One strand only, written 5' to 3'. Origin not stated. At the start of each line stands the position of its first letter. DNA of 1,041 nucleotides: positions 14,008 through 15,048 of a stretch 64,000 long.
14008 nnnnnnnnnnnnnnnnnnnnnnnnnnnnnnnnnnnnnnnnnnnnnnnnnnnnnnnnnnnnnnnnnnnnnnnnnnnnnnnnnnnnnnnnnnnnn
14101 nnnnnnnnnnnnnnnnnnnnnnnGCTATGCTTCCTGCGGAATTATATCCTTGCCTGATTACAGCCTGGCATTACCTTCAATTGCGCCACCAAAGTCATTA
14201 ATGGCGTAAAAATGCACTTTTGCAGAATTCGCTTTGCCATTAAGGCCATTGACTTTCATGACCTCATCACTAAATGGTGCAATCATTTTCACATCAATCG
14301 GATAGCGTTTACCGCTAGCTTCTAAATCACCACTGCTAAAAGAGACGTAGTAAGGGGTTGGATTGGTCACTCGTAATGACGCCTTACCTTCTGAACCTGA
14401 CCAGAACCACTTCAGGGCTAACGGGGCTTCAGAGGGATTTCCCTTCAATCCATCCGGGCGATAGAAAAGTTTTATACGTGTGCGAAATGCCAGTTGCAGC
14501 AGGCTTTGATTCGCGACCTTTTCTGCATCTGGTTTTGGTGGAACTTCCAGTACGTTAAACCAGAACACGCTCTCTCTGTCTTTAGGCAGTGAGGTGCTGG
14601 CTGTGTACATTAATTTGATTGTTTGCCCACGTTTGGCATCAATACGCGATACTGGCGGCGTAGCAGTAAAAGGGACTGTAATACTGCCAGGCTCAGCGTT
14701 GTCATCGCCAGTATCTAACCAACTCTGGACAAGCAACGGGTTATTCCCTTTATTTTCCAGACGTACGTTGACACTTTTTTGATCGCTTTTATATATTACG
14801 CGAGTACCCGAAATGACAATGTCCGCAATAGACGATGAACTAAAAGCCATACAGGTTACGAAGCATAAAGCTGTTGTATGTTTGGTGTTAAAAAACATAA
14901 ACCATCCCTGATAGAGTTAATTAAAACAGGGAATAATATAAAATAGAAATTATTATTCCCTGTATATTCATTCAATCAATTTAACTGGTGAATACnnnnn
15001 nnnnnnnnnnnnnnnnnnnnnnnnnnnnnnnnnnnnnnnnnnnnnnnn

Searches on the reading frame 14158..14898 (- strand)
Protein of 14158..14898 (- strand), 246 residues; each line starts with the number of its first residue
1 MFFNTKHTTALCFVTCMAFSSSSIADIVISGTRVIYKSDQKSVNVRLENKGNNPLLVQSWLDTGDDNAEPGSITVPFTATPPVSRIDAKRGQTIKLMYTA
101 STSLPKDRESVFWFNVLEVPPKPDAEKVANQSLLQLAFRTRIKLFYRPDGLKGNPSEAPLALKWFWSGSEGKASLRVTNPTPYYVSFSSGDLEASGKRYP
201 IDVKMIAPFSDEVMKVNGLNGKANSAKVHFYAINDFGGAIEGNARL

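Call 46: find_related_loci(query=A2, collection=genome_contigs, flank=2500)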
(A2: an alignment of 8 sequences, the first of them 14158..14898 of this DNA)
Query A2 (246 aa) in genome_contigs; peptide patterns used: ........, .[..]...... (x = any residue, [..] = any of these).
46 stretches matched a pattern; 19 encode a relative of the query (tblastn E <= 1e-3); 19 distinct loci.
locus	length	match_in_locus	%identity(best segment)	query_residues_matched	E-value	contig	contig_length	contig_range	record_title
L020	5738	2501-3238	95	1-246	2e-160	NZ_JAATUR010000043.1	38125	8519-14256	Escherichia coli strain SCPM-O-B-8794 43length=38125, whole genome shotgun sequence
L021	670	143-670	100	1-176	9e-132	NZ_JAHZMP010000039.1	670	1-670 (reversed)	Terrisporobacter mayombei strain DSM 6539 NODE_39_length_670_cov_1.003683, whole genome shotgun sequence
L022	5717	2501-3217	62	1-244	8e-98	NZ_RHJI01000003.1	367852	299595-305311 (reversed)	Escherichia sp. E1V33 1V33_3_consensus, whole genome shotgun sequence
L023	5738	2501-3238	57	1-246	1e-96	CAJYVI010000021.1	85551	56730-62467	MAG: uncultured Pseudocitrobacter sp. isolate SP260_1_metabat2_genome_mining.39 genome assembly, contig: k127_76602, who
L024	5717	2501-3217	59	1-244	7e-96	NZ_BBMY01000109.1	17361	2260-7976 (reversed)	Escherichia albertii NBRC 107761 = DSM 17582 strain NBRC 107761, whole genome shotgun sequence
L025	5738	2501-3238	57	1-246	1e-94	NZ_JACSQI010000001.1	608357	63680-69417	Escherichia whittamii strain Sa2BVA5 NODE_1_length_608357_cov_8.774854, whole genome shotgun sequence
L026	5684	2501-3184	60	15-246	6e-91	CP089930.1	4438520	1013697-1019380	Escherichia coli strain E69 chromosome, complete genome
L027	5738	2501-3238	40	7-246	5e-55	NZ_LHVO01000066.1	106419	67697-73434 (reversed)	Pseudomonas sp. MIACH PREFIX_contig_66, whole genome shotgun sequence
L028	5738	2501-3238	39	7-246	1e-54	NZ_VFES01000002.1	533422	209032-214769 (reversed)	Pseudomonas grimontii strain DSM 17515 2_533422_12.0827, whole genome shotgun sequence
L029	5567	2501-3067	45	11-208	5e-51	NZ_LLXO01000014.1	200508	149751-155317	Entomohabitans teleogrylli strain SCU-B244 contig14, whole genome shotgun sequence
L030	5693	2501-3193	38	12-237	2e-49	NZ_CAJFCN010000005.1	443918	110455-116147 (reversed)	Pseudomonas paracarnis strain V5/DAB/2/5, whole genome shotgun sequence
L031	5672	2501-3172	41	25-243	9e-49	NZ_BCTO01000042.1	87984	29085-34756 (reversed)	Delftia tsuruhatensis NBRC 16741, whole genome shotgun sequence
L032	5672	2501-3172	41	25-243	4e-48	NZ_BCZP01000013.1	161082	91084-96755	Delftia acidovorans NBRC 14950, whole genome shotgun sequence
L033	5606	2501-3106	43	25-238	2e-55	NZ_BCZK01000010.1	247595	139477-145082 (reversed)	Klebsiella oxytoca NBRC 105695, whole genome shotgun sequence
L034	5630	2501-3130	36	16-238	4e-42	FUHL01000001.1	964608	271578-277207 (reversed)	Serratia symbiotica strain SCifornacula genome assembly, contig: NODE_1_length_963780_cov_364.191, whole genome shotgun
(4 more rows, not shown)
